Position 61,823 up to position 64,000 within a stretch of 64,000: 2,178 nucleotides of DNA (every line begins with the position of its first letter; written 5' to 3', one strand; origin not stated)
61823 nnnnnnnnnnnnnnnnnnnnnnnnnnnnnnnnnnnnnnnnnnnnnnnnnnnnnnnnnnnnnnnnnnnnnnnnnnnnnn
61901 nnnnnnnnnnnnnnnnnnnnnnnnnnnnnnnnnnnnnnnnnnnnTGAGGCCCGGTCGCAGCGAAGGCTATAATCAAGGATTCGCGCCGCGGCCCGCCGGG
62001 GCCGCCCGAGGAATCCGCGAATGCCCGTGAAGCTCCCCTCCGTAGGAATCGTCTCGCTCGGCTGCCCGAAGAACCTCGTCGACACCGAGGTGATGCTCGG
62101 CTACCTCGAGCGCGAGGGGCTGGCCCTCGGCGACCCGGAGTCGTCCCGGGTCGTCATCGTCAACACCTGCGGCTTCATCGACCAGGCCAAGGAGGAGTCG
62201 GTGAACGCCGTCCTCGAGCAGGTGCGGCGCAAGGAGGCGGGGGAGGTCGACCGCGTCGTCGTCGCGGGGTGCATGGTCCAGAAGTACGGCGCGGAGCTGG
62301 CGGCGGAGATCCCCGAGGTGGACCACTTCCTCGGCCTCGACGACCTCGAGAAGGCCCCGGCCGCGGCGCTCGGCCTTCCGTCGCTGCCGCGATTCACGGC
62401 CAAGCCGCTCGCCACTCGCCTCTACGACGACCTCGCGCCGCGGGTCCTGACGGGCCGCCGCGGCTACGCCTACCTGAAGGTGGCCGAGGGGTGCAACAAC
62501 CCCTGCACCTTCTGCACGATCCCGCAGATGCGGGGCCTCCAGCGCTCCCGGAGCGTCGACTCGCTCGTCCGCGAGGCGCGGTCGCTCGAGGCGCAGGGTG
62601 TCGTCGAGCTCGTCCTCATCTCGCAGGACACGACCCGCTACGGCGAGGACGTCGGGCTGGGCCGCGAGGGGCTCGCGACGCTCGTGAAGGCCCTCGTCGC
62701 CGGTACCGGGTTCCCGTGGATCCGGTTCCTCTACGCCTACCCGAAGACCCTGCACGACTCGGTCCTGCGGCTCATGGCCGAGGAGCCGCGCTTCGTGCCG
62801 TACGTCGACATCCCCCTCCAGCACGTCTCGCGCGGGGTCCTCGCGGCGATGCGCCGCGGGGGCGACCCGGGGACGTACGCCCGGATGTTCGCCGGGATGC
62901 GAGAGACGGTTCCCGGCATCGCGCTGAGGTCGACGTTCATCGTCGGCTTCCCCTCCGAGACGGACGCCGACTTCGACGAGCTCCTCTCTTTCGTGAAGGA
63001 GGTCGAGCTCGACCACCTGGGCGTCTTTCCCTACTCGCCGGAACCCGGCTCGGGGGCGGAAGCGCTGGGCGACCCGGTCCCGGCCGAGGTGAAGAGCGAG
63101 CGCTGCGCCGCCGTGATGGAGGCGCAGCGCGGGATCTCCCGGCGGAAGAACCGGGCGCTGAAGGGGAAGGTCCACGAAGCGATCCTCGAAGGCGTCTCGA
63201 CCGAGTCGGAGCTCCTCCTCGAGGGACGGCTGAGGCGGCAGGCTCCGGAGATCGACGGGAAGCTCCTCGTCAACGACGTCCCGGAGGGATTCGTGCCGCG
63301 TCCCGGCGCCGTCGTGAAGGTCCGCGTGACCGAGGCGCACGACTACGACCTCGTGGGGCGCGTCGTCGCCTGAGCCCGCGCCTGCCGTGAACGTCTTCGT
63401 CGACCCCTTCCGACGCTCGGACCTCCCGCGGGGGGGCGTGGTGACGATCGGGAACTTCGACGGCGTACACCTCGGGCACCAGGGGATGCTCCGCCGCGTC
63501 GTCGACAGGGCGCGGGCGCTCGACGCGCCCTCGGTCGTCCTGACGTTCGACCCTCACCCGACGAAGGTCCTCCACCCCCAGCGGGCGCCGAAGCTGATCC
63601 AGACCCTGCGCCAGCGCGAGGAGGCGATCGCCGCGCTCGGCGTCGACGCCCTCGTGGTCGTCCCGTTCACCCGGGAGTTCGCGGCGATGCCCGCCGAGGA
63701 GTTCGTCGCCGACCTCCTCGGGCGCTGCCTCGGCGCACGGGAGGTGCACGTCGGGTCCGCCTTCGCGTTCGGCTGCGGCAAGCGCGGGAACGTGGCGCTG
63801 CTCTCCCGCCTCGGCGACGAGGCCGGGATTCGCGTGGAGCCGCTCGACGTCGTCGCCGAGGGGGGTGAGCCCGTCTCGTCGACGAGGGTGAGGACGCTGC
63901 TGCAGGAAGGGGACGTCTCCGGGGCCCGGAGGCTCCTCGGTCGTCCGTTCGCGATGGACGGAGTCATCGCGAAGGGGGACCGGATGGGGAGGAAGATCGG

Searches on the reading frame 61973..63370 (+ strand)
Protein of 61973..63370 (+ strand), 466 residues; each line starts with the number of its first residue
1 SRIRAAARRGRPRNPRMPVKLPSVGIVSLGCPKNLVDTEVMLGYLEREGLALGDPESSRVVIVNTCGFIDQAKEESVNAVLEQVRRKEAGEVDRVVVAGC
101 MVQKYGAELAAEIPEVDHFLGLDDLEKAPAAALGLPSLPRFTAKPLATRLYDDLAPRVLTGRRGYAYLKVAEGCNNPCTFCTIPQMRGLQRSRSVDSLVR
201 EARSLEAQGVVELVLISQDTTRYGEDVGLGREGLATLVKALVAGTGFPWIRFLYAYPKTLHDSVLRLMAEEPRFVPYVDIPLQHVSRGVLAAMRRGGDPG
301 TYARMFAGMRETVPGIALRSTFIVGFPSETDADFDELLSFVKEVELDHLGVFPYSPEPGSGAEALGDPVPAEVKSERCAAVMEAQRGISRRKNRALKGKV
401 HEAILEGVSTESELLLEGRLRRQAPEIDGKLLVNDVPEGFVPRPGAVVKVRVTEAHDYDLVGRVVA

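Call 31: search_protein_families(library=pfam, proteins=[window:61973-63370:+], max_evalue=0.00001)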
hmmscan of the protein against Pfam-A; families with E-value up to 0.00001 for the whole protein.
window:61973-63370:+ (466 aa): 3 families
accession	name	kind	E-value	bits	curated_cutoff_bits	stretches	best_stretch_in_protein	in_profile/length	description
PF00919.26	UPF0004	-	9.1e-23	80.6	27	1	24-121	2-98/98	Uncharacterized protein family UPF0004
PF04055.27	Radical_SAM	-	9.1e-22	78.4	29.5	1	170-341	3-166/166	Radical SAM superfamily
PF18693.7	TRAM_2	-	7.8e-14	52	27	1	398-465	2-63/63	TRAM domain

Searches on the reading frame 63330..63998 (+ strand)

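Call 31: search_protein_families(library=pfam, proteins=[window:63330-63998:+], max_evalue=0.00001)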
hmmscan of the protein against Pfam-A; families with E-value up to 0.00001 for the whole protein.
window:63330-63998:+ (223 aa): 1 family
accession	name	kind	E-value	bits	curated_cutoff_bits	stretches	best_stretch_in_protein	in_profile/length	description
PF06574.18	FAD_syn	-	1.9e-48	164.7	27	1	33-186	5-158/158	FAD synthetase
